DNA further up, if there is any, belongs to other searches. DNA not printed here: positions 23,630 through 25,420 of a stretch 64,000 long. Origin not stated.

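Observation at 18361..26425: Complete PEP to 2-hydroxyethylphosphonate to C1-phosphonate route with two nucleotidyltransferases and a radical SAM enzyme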

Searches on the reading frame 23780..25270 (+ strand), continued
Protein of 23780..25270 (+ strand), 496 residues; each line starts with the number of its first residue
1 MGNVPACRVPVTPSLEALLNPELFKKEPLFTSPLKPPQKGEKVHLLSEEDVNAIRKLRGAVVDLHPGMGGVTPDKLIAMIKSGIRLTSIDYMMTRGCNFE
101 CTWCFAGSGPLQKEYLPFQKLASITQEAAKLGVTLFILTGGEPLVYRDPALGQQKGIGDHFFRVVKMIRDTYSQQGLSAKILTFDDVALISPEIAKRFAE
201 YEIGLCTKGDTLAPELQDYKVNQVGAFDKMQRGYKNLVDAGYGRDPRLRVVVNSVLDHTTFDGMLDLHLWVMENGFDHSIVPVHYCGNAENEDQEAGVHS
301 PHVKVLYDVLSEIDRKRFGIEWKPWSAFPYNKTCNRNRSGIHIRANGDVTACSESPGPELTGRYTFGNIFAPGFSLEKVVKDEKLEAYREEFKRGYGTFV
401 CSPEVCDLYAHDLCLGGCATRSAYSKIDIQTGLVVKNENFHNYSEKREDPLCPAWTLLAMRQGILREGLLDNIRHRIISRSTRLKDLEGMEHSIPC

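Call 13: find_encoding_contigs(protein=P0102, flank=10000, max_places=2)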
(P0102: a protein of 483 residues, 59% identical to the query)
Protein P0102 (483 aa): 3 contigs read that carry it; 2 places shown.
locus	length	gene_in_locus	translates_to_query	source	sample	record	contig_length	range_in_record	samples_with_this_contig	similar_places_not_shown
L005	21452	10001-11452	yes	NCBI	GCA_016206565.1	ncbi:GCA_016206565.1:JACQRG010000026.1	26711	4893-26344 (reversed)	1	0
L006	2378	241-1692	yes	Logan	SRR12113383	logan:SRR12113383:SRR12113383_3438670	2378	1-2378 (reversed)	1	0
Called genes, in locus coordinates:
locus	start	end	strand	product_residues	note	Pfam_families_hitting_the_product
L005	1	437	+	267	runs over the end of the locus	PF04055:Radical_SAM, PF12544:LAM_C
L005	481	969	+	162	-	-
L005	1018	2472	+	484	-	PF04715:, PF00425:Chorismate_bind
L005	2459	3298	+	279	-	PF01063:Aminotran_4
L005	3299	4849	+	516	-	PF02142:MGS, PF01808:AICARFT_IMPCHas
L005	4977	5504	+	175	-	-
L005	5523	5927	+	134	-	PF00072:Response_reg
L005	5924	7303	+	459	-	PF08245:Mur_ligase_M, PF02875:Mur_ligase_C, PF27239:FOL3_C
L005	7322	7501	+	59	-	PF01361:Tautomerase, PF14552:Tautomerase_2 (weak)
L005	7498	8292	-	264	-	PF01435:Peptidase_M48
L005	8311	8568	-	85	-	-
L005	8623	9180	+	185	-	PF01583:APS_kinase, PF01656:CbiA (weak), PF13671:AAA_33 (weak)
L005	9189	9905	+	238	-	PF01507:PAPS_reduct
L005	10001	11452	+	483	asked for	PF04055:Radical_SAM, PF13186:SPASM (weak)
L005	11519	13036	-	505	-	PF13541:ChlI, PF01078:Mg_chelatase, PF07728:AAA_5 (faint), PF00493:MCM (weak), PF13335:Mg_chelatase_C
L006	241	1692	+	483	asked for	PF04055:Radical_SAM, PF13186:SPASM (weak)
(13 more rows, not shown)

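Call 18: find_related_loci(query=A1, collection=genome_contigs, flank=10000)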
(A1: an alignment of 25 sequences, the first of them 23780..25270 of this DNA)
Query A1 (496 aa) in genome_contigs; peptide patterns used: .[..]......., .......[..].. (x = any residue, [..] = any of these).
221 stretches matched a pattern; 128 encode a relative of the query (tblastn E <= 1e-3); the best 80 are kept; 77 distinct loci.
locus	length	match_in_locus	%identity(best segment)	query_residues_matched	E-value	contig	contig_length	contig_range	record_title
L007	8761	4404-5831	71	7-481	0e+0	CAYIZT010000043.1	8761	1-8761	MAG TPA_asm: uncultured Methanosarcinales archaeon isolate ERP119705_co9_54 genome assembly, contig: NODE_11518_length_8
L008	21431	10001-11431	71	8-484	0e+0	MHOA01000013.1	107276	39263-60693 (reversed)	MAG: Candidatus Ryanbacteria bacterium RIFCSPLOWO2_12_FULL_44_26 rifcsplowo2_12_scaffold_96, whole genome shotgun sequen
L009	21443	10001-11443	69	4-484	0e+0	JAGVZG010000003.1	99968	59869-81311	Candidatus Woesearchaeota archaeon isolate RIFCSPHIGHO2_02_FULL_30_43 rifcsphigho2_02_scaffold_161, whole genome shotgun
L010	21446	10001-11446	69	8-488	0e+0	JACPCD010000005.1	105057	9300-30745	MAG: Candidatus Woesearchaeota archaeon isolate NC_groundwater_274_Ag_S-0.2um_44_14 S5_GD2017_2_S2_scaffold_200, whole g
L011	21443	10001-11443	68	8-488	0e+0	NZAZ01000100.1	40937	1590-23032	MAG: Rhodospirillaceae bacterium isolate ARS16 MHASMcontig_608859, whole genome shotgun sequence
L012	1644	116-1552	68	6-484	0e+0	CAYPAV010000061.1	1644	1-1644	MAG TPA_asm: uncultured Rhodospirillaceae bacterium isolate SRP200020_co5_212 genome assembly, contig: NODE_120467_lengt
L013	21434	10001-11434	68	8-484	0e+0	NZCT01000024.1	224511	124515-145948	MAG: archaeon isolate ARS1176 MHASMcontig_671766, whole genome shotgun sequence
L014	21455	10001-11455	67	5-488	0e+0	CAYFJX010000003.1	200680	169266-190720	MAG TPA_asm: uncultured Methanosarcinales archaeon isolate ERP019367_co2_72 genome assembly, contig: NODE_71_length_2006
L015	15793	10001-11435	71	8-482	0e+0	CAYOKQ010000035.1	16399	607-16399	MAG TPA_asm: uncultured Methanosarcinales archaeon isolate binchicken_co125_1105 genome assembly, contig: NODE_7150_leng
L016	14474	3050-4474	64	7-481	0e+0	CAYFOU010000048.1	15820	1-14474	MAG TPA_asm: uncultured Piscirickettsiaceae bacterium isolate ERP019367_co2_115 genome assembly, contig: NODE_2471_lengt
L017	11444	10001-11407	65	8-473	0e+0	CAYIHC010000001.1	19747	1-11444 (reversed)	MAG TPA_asm: Candidatus Woesearchaeota archaeon isolate ERP119705_co20_126 genome assembly, contig: NODE_2718_length_197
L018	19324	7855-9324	65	5-479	0e+0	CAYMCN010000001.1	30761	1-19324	MAG TPA_asm: Candidatus Woesearchaeota archaeon isolate binchicken_co201_7 genome assembly, contig: NODE_1327_length_307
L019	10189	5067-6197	74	8-383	0e+0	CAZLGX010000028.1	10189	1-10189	MAG TPA_asm: uncultured Methanosarcinales archaeon isolate SRP269290_co3_950 genome assembly, contig: NODE_8452_length_1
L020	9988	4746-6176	57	6-488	0e+0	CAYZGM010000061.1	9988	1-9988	MAG TPA_asm: uncultured Planctomycetia bacterium isolate binchicken_co248_287 genome assembly, contig: NODE_9495_length_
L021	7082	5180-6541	58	23-484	0e+0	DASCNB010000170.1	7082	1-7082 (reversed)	MAG TPA_asm: Nitrospinota bacterium isolate Fu_MAG_119 c_000001049358, whole genome shotgun sequence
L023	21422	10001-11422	69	8-481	0e+0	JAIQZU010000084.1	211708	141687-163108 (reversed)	MAG: Candidatus Scalindua sp. isolate OFTM1 OFTM1_83, whole genome shotgun sequence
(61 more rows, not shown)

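Call 31: predict_structure(alignment_id=A1)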
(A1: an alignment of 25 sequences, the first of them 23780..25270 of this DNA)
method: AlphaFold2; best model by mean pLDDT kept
length: 496 residues; sequences in the alignment: 25
mean_pLDDT: 83.3   pTM: 0.88
mean pLDDT of the five models: 83.3, 83.3, 82.9, 78.4, 73.3
residues with pLDDT >= 90: 215; 70-90: 205; 50-70: 49; < 50: 27
segments of 3 or more residues with pLDDT < 50: 1-3, 59-70, 416-420, 492-496
pLDDT, mean of each block of 10 residues (from residue 1): 66 91 82 93 84 68 39 71 86 85 66 93 96 88 90 94 97 92 87 97 88 92 92 97 88 87 94 89 65 71 92 89 67 62 91 81 93 95 91 83 84 58 80 87 81 90 94 92 72 43
secondary structure, 60 per line:
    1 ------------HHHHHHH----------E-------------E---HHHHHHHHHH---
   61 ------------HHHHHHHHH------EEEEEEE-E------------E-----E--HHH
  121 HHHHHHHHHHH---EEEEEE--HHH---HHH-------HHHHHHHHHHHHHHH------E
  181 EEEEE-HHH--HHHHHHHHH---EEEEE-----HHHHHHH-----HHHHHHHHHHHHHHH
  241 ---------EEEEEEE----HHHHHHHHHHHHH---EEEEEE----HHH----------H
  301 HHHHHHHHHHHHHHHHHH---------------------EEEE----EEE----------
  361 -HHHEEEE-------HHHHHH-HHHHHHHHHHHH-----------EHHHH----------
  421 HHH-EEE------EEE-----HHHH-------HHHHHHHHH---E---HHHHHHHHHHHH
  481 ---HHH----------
elements in order: H13-19 H48-57 H73-81 E88-94 H118-131 E135-140 H159-173 E180-185 H192-200 E204-208 H214-220 H226-240 E250-256 H261-273 E277-282 H300-318 E340-343 E348-350 E365-368 H376-381 H383-394 H407-410 E425-427 E434-436 H442-445 H453-461 H469-480

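Call 40: fold_search(model_id=the predicted structure, library=pdb)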
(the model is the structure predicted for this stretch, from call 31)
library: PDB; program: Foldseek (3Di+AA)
matches with E <= 10: 1840; with E <= 0.001: 146
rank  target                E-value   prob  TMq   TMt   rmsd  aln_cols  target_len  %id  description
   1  4k37_A                3.7e-12  1.00  0.50  0.66   7.3       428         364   15  Native anSMEcpe with bound AdoMet (released 2013-05-08)
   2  4k37_B                7.3e-12  1.00  0.51  0.66   7.0       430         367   14  Native anSMEcpe with bound AdoMet (released 2013-05-08)
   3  4k38_A                9.7e-12  1.00  0.50  0.65   7.2       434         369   14  Native anSMEcpe with bound AdoMet and Kp18Cys peptide (released 2013-05-08)
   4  4k39_A                1.0e-11  1.00  0.50  0.66   7.2       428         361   14  Native anSMEcpe with bound AdoMet and Cp18Cys peptide (released 2013-05-08)
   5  4k36_A                2.0e-11  1.00  0.49  0.62   7.8       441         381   15  His6 tagged anSMEcpe with bound AdoMet (released 2013-05-08)
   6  6efn                  2.9e-11  1.00  0.44  0.56   3.9       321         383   19  Structure of a RiPP maturase, SkfB (released 2018-10-24)
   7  4k38_B                3.6e-11  1.00  0.51  0.67   6.8       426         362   14  Native anSMEcpe with bound AdoMet and Kp18Cys peptide (released 2013-05-08)
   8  5v1t_A                4.3e-11  1.00  0.48  0.54   6.0       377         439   17  Crystal structure of Streptococcus suis SuiB bound to precursor peptide SuiA (released 2017-08-30)
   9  4k39_B                5.3e-11  1.00  0.51  0.68   6.8       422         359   14  Native anSMEcpe with bound AdoMet and Cp18Cys peptide (released 2013-05-08)
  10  4k36_B                5.3e-11  1.00  0.47  0.62   7.6       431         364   14  His6 tagged anSMEcpe with bound AdoMet (released 2013-05-08)
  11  5v1s_A                1.8e-10  1.00  0.48  0.55   6.0       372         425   16  Crystal structure of Streptococcus suis SuiB bound to S-adenosylmethionine (released 2017-08-30)
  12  8vpo                  1.8e-10  1.00  0.41  0.45   8.0       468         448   14  X-Ray Crystal Structure of TigE from Paramaledivibacter caminithermalis (released 2024-02-07)
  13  5why_B                1.9e-10  1.00  0.49  0.57   9.1       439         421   14  Structural Insights into Thioether Bond Formation in the Biosynthesis of Sactipeptides (released 2017-07-26)
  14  5v1q_B                3.9e-10  1.00  0.48  0.53   6.6       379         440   16  Crystal structure of Streptococcus suis SuiB (released 2017-08-30)
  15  5v1q_A                4.9e-10  1.00  0.47  0.54   6.8       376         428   16  Crystal structure of Streptococcus suis SuiB (released 2017-08-30)
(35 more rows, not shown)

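Call 49: find_encoding_contigs(protein=P0001, flank=1000, max_places=2)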
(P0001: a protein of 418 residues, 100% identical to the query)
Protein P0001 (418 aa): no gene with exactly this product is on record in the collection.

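Call 61: search_protein_families(library=pfam, proteins=[L023:2075-4270:+, L023:4470-5993:+, L023:6130-6684:+, L023:6841-7458:+, L023:7455-8783:+, L023:8831-9952:+, L023:11510-12463:+, L023:12577-13377:+, L023:13409-14632:+, L023:14622-16178:+], max_evalue=0.001)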
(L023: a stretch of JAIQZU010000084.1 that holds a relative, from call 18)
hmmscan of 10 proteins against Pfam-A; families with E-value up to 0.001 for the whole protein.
L023:2075-4270:+ (731 aa): 3 families
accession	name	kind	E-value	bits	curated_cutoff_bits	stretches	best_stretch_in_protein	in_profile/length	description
PF00884.28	Sulfatase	-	8.3e-18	65.2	25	1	309-608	2-299/301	Sulfatase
PF16347.10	SGSH_C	-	6e-10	39.9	29.3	1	566-699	10-136/154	N-sulphoglucosamine sulphohydrolase, C-terminal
PF02995.22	DUF229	-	7e-05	22.1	25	1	528-560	317-349/496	Protein of unknown function (DUF229)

L023:4470-5993:+ (507 aa): 2 families
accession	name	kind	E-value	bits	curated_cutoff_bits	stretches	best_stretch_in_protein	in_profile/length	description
PF01943.22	Polysacc_synt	-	3.8e-11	43.4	28.2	1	20-286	4-271/274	Polysaccharide biosynthesis protein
PF13440.11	Polysacc_synt_3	-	2.1e-09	37.5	23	1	91-314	43-269/293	Polysaccharide biosynthesis protein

L023:6130-6684:+ (184 aa): 1 family
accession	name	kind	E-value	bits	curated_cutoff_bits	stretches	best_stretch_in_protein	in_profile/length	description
PF00535.33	Glycos_transf_2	-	7.4e-19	68.7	23.3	1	5-166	2-164/168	Glycosyl transferase family 2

L023:6841-7458:+ (205 aa): 3 families
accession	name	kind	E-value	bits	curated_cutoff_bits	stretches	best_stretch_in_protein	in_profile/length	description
PF16347.10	SGSH_C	-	6.7e-13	49.5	29.3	1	34-173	2-136/154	N-sulphoglucosamine sulphohydrolase, C-terminal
PF00884.28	Sulfatase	-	2e-10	40.9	25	1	3-85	216-300/301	Sulfatase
PF02995.22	DUF229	-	4.5e-05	22.8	25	1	6-63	319-374/496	Protein of unknown function (DUF229)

L023:7455-8783:+ (442 aa): 7 families
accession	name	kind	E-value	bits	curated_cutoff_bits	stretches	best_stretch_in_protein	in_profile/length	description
PF01583.26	APS_kinase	-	9e-38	130.1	21.1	1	12-159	3-152/152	Adenylylsulphate kinase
PF12804.13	NTP_transf_3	-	6.4e-13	49.6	27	1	187-305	1-122/160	MobA-like NTP transferase domain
PF13238.12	AAA_18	-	1.2e-07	32.7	29.4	1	14-124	1-107/128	AAA domain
PF01128.25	IspD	-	2.4e-06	27.9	27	1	187-237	3-51/221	2-C-methyl-D-erythritol 4-phosphate cytidylyltransferase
PF13671.12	AAA_33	-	5.4e-05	24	27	1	14-125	2-115/143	AAA domain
PF08433.16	KTI12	-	0.00011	22.2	22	1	14-133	4-124/271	Chromatin associated protein KTI12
PF00483.29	NTP_transferase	-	0.00078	19.5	21.2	0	187-247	2-64/245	Nucleotidyl transferase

L023:8831-9952:+ (373 aa): 2 families
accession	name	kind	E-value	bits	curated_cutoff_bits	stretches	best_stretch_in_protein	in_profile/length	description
PF25137.1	ADH_Fe_C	-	5.6e-35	121.2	27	1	183-372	1-193/194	Fe-containing alcohol dehydrogenase family, C-terminal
PF00465.25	Fe-ADH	-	2.2e-19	70.1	31.3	1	6-172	1-168/168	Iron-containing alcohol dehydrogenase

L023:11510-12463:+ (317 aa): 1 family
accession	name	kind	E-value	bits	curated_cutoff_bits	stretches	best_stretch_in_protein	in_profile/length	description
PF00535.33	Glycos_transf_2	-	1.3e-20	74.4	23.3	1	7-165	4-164/168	Glycosyl transferase family 2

L023:12577-13377:+ (266 aa): 7 families
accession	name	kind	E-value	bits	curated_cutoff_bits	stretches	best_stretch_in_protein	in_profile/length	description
PF08241.18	Methyltransf_11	-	5.2e-16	59.5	21.2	1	59-151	1-95/95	Methyltransferase domain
PF13649.12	Methyltransf_25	-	2.1e-15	57.6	27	1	58-147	1-97/97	Methyltransferase domain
PF13489.12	Methyltransf_23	-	4.5e-14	53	27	1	43-207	11-160/164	Methyltransferase domain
PF13847.12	Methyltransf_31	-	7.8e-09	35.8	27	1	54-155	3-113/145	Methyltransferase domain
PF08242.18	Methyltransf_12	-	2.8e-08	34.8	30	1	59-149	1-98/98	Methyltransferase domain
PF01209.24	Ubie_methyltran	-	0.00042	20.2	20.1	1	34-152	25-152/233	ubiE/COQ5 methyltransferase family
PF01555.25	N6_N4_Mtase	-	0.0007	20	26.7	0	110-170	9-70/221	DNA methylase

L023:13409-14632:+ (407 aa): 6 families
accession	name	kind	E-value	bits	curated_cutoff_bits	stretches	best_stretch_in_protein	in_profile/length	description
PF00534.26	Glycos_transf_1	-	1.6e-39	135.7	26.4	1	221-385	14-170/172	Glycosyl transferases group 1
PF13692.12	Glyco_trans_1_4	-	1.2e-34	120.1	27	1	224-368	3-140/142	Glycosyl transferases group 1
PF13439.12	Glyco_transf_4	-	8e-15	55.7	28.5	1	21-202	5-169/170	Glycosyltransferase Family 4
PF13477.12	Glyco_trans_4_2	-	1.8e-06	28.6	23.4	1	97-170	60-134/139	Glycosyl transferase 4-like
PF13579.12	Glyco_trans_4_4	-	3.6e-05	24.6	29.7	1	21-185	4-145/158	Glycosyl transferase 4-like domain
PF20706.3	GT4-conflict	-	8.6e-05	22.1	26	1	161-345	140-322/385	Family 4 Glycosyltransferase in conflict systems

L023:14622-16178:+ (518 aa): 1 family
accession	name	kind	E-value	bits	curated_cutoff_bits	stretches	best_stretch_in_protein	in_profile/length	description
PF13231.12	PMT_2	-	5e-05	24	26.1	1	115-243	27-153/160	Dolichyl-phosphate-mannose-protein mannosyltransferase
